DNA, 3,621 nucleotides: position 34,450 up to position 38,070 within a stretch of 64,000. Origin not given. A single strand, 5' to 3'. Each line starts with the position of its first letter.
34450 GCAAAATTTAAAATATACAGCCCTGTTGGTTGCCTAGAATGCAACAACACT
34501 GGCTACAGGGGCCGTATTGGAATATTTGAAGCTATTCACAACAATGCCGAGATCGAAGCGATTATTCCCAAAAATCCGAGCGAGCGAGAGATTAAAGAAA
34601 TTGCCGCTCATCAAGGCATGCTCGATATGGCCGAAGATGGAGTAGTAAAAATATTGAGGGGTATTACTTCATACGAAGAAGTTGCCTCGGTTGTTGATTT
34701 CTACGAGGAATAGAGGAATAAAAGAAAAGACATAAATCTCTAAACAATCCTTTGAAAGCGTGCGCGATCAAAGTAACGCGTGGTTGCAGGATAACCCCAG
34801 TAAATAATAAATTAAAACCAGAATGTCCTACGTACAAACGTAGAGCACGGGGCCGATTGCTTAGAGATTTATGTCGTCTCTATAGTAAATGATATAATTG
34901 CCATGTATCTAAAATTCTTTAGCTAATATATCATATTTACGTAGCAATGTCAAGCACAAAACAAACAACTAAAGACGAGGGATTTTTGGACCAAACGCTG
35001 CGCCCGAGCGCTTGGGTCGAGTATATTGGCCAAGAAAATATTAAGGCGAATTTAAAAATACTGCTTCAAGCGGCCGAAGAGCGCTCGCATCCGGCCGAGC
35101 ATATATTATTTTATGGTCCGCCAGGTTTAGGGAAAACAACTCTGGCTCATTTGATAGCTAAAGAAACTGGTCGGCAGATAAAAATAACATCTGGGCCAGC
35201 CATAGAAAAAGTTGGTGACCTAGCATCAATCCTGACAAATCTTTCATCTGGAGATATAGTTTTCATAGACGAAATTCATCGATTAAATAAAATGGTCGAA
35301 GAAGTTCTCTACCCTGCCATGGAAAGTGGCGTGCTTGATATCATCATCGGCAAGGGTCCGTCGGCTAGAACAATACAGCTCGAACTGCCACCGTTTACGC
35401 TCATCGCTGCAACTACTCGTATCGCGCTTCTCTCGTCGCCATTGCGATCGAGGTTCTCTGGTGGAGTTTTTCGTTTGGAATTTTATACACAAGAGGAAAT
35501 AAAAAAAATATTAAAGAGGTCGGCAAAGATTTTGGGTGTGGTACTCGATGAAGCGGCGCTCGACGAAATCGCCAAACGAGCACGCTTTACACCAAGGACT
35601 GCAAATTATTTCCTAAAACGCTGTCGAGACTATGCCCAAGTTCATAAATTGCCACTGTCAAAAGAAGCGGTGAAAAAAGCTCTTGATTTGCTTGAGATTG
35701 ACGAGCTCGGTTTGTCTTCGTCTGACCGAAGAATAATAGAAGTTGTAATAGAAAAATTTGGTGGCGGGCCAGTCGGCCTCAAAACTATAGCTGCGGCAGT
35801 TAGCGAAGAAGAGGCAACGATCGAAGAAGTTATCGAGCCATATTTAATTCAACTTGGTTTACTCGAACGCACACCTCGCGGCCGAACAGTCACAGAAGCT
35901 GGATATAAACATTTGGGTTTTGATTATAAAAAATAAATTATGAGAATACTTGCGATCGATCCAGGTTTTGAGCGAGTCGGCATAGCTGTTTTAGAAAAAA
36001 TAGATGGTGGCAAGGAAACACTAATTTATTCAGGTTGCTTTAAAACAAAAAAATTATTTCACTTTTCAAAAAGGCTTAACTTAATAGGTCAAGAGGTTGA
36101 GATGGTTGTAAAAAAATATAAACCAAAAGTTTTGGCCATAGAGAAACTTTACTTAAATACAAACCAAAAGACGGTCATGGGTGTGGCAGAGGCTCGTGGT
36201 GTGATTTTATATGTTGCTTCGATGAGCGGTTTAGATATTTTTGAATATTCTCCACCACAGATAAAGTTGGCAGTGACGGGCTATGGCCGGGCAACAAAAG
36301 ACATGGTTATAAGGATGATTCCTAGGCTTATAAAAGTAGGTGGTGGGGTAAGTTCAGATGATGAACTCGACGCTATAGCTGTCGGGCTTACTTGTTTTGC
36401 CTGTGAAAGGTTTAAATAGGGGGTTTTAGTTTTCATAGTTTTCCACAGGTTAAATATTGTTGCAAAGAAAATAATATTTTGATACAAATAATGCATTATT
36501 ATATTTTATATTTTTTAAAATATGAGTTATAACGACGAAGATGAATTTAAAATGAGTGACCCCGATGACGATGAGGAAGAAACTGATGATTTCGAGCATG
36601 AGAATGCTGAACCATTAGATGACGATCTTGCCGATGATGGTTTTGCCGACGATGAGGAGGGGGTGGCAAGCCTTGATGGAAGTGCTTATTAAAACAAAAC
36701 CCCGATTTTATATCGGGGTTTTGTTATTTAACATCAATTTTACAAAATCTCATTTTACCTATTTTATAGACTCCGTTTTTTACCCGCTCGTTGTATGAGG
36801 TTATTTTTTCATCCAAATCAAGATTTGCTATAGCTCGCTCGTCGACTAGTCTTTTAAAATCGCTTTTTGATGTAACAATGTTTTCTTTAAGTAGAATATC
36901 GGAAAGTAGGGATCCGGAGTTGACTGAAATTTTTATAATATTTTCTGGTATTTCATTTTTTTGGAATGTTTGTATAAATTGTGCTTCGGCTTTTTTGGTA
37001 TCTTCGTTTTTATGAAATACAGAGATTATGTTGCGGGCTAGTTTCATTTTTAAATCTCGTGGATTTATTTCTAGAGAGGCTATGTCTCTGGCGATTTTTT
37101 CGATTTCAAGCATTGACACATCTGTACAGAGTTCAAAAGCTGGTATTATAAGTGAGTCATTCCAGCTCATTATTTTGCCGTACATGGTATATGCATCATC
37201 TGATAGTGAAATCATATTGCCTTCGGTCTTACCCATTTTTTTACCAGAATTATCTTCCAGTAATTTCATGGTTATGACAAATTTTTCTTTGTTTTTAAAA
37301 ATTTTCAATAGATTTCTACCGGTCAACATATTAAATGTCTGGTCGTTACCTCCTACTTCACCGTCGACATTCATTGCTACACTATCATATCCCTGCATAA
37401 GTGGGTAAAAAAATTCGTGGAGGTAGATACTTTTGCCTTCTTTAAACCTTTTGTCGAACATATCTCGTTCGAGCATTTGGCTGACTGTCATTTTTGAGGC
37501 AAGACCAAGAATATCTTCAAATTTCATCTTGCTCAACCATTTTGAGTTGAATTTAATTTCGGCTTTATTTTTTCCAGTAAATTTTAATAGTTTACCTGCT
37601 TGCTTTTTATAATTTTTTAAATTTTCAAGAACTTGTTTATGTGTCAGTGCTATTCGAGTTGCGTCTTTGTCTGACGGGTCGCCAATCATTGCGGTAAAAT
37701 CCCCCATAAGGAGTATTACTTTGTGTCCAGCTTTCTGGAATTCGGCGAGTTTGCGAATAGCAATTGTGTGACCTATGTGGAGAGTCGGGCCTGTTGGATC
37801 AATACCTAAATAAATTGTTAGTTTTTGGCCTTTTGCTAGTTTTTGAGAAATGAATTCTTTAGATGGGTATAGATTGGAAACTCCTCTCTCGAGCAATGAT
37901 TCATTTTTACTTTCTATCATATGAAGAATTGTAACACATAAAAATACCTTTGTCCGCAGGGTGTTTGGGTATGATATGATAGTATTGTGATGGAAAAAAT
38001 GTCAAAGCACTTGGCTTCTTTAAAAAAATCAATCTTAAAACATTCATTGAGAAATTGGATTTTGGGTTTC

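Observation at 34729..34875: A 147-bp unit bounded by 21-bp inverted repeats between pilB and ruvB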

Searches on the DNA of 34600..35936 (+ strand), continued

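Call 71: search_with_rna_model(model_id=R1, source=L201, filters=off, max_evalue=10, show_alignments=2)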
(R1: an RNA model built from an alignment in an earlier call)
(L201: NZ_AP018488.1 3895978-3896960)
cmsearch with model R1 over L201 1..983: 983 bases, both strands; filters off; matches with E-value up to 10: 11.
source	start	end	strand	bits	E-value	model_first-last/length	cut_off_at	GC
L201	184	218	+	4.9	0.42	1-158/158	no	0.4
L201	409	451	+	3.2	1.2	1-158/158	no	0.56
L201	335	376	-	2.1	2.2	1-158/158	no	0.31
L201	331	371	+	1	4.2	1-158/158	no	0.34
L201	531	552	+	0.9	4.5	106-130/158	no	0.5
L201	532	552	-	0.8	4.8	108-129/158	no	0.52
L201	594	623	-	0.6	5.3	57-88/158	no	0.57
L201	712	743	-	0.6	5.4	1-158/158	no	0.5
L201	151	194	-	0.6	5.6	51-95/158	no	0.41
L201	878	904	+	0.4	6.3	1-158/158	no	0.37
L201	395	409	-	-0.4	9.9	1-158/158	no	0.33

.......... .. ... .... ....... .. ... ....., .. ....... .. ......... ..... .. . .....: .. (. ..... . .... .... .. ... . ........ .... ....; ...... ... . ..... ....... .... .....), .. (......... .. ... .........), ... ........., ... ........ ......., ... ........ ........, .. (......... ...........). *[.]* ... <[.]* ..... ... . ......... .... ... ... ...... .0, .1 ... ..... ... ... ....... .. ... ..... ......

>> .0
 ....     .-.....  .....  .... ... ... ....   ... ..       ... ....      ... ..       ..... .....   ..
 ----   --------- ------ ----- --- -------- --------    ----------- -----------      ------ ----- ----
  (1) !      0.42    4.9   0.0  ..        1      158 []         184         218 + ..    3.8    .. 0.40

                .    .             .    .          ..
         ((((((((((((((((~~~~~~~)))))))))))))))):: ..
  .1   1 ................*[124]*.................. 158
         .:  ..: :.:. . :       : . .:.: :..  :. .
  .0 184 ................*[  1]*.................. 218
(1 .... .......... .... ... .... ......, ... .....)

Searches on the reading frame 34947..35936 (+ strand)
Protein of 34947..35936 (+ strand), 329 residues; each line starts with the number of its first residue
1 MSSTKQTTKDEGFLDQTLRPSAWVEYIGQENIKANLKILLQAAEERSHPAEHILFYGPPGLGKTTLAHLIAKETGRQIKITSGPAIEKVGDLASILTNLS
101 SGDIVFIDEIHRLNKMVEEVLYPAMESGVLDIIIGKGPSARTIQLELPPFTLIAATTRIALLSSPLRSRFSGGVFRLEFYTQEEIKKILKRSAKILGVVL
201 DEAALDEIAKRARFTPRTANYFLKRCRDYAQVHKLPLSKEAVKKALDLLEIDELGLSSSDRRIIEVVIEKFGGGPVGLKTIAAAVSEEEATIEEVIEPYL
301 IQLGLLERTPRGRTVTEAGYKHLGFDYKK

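Call 12: search_protein_families(library=pfam, proteins=[window:34947-35936:+])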
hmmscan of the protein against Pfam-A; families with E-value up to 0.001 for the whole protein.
window:34947-35936:+ (329 aa): 14 families
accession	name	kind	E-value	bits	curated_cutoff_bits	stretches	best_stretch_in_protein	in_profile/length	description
PF05496.18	RuvB_N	-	2.1e-70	236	27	1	18-171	1-154/159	Holliday junction DNA helicase RuvB P-loop domain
PF05491.19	RuvB_C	-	3.1e-26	91.5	24.7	1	253-323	1-71/72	RuvB C-terminal winged helix domain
PF17864.7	AAA_lid_4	-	1.2e-21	76.6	27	1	180-252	1-74/74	RuvB AAA lid domain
PF00004.35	AAA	-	5.7e-20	72.5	21.2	1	53-171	1-124/131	ATPase family associated with various cellular activities (AAA)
PF07728.20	AAA_5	-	5.4e-10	39.9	22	1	52-170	1-139/139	AAA domain (dynein-related subfamily)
PF13173.12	AAA_14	-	7.7e-05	23.2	27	1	53-127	5-88/129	AAA domain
PF06068.19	TIP49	-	7.8e-05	22.4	23.8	0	26-81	26-81/347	TIP49 P-loop domain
PF00910.28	RNA_helicase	-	8.4e-05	23.5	21.5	1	53-116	1-64/105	RNA helicase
PF13191.12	AAA_16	-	0.00016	22.7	32.6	0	36-81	9-56/167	AAA ATPase domain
PF00493.29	MCM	-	0.00016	21.3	23.3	0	18-132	18-152/224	MCM P-loop domain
PF01078.27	Mg_chelatase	-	0.00021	21.2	20.3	0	50-70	22-42/207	Magnesium chelatase, subunit ChlI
PF13401.12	AAA_22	-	0.00056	20.7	27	0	50-75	5-30/130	AAA domain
PF07724.20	AAA_2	-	0.00068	20.2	27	0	103-131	77-105/166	AAA domain (Cdc48 subfamily)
PF00931.28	NB-ARC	-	0.00085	19.1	23.5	0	50-73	19-41/248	NB-ARC domain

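Call 13: find_related_loci(query=window:34947-35936:+, collection=genome_contigs, flank=3000)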
Query window:34947-35936:+ (329 aa) in genome_contigs; peptide patterns used: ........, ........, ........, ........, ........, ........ (x = any residue, [..] = any of these).
599 stretches matched a pattern (row limit reached: there are more); 447 encode a relative of the query (tblastn E <= 1e-3); the best 80 are kept; 80 distinct loci.
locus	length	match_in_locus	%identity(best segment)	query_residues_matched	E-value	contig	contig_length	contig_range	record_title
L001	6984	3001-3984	90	1-328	0e+0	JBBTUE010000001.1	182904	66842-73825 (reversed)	MAG: Patescibacteria group bacterium isolate H43-bin024_1 H43_bin024_1_000000000001, whole genome shotgun sequence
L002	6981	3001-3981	91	1-327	0e+0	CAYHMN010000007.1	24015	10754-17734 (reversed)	MAG TPA_asm: uncultured Candidatus Saccharibacteria bacterium isolate ERP119705_co13_453 genome assembly, contig: NODE_2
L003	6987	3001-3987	90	1-329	0e+0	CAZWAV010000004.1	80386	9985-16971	MAG TPA_asm: uncultured Candidatus Saccharibacteria bacterium isolate SRP170004_co1_259 genome assembly, contig: NODE_34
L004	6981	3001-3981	90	1-327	0e+0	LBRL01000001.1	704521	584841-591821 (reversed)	MAG: Candidatus Nomurabacteria bacterium GW2011_GWD2_36_14 US04_C0001, whole genome shotgun sequence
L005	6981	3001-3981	89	1-327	0e+0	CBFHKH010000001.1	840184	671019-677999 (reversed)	MAG: Minisyncoccia bacterium isolate AGTU_16_bin_21_orig genome assembly, contig: AGTU_16_bin_21_orig_AGTU_16_c_00000000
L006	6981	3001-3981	89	1-327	0e+0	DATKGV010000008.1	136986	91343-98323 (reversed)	MAG TPA_asm: Candidatus Paceibacterota bacterium isolate SMAG_U14560 k141_157777, whole genome shotgun sequence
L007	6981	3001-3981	89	1-327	0e+0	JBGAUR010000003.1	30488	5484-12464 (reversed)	MAG: Candidatus Paceibacteria bacterium isolate MAG_AAO_AS.83 AAOAS-83_NODE_3_length_30488_cov_3.785045, whole genome sh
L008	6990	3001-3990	89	1-327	0e+0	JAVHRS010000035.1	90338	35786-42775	MAG: Candidatus Paceibacterota bacterium isolate WB02no20_34_35 NODE_24_length_90338_cov_20.401438, whole genome shotgun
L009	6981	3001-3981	89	1-327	0e+0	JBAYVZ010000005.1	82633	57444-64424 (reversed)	MAG: Candidatus Paceibacterota bacterium isolate SO_2016_LW3_71 scaffold00437_LW162_2016, whole genome shotgun sequence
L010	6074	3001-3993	89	1-328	0e+0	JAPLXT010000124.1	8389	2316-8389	MAG: Candidatus Nomurabacteria bacterium isolate LacPavin_0920_WC57_MAG_35_7 LacPavin_0920_WC57_scaffold_1099803, whole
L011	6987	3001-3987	88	1-329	0e+0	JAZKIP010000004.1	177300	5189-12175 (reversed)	MAG: Patescibacteria group bacterium isolate ADI_DC_SW_02_SPN_11032020-bin045 DCSW02SPN_B045_0_000000000004, whole genom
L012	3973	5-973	89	5-327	0e+0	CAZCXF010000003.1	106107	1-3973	MAG TPA_asm: uncultured Candidatus Saccharibacteria bacterium isolate SRP278252_co1_97 genome assembly, contig: NODE_184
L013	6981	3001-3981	89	1-327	0e+0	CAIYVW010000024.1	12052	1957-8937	uncultured bacterium isolate AlinenLipids_bin-9791 genome assembly, contig: bin-9791:24/52, whole genome shotgun sequenc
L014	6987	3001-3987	88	1-329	0e+0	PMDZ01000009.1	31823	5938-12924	MAG: Candidatus Nomurabacteria bacterium isolate fen_1328 73.20120700_E2X.147_contig_225459, whole genome shotgun sequen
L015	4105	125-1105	88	1-327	0e+0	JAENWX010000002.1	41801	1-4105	MAG: Candidatus Paceibacterota bacterium isolate 5_8_m_bin13 k141_661334_length_41801_cov_109.8067, whole genome shotgun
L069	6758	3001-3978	78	2-327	2e-171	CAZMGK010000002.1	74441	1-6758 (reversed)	MAG TPA_asm: uncultured Candidatus Saccharibacteria bacterium isolate SRP286056_co2_84 genome assembly, contig: NODE_343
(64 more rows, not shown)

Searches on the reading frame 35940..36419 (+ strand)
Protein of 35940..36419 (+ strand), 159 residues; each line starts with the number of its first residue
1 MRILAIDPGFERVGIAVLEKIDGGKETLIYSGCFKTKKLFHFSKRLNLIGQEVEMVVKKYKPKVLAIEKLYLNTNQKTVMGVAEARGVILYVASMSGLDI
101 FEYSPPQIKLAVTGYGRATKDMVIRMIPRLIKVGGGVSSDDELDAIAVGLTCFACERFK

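Call 12: search_protein_families(library=pfam, proteins=[window:35940-36419:+])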
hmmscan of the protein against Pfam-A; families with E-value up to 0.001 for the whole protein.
window:35940-36419:+ (159 aa): 1 family
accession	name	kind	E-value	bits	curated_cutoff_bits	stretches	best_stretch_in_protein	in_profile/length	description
PF02075.23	RuvC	-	1.6e-33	116.1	22.2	1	3-151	1-147/148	Crossover junction endodeoxyribonuclease RuvC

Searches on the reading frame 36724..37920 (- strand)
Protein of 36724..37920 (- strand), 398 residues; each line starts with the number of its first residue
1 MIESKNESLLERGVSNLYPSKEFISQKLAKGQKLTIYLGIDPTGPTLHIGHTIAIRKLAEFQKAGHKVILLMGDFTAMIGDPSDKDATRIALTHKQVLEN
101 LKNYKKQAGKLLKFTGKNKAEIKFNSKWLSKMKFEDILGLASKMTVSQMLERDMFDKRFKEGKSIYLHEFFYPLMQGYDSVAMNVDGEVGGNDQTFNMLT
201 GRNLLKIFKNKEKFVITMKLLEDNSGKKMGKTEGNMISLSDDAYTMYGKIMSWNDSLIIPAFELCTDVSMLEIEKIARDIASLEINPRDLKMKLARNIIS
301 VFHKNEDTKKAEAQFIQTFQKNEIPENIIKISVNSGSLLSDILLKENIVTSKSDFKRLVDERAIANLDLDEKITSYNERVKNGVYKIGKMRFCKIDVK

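Call 12: search_protein_families(library=pfam, proteins=[window:36724-37920:-])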
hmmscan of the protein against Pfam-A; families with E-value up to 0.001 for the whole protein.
window:36724-37920:- (398 aa): 1 family
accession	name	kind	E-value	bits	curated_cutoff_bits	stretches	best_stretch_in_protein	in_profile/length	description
PF00579.31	tRNA-synt_1b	-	4.9e-69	233.3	21.1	1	31-320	3-292/292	tRNA synthetases class I (W and Y)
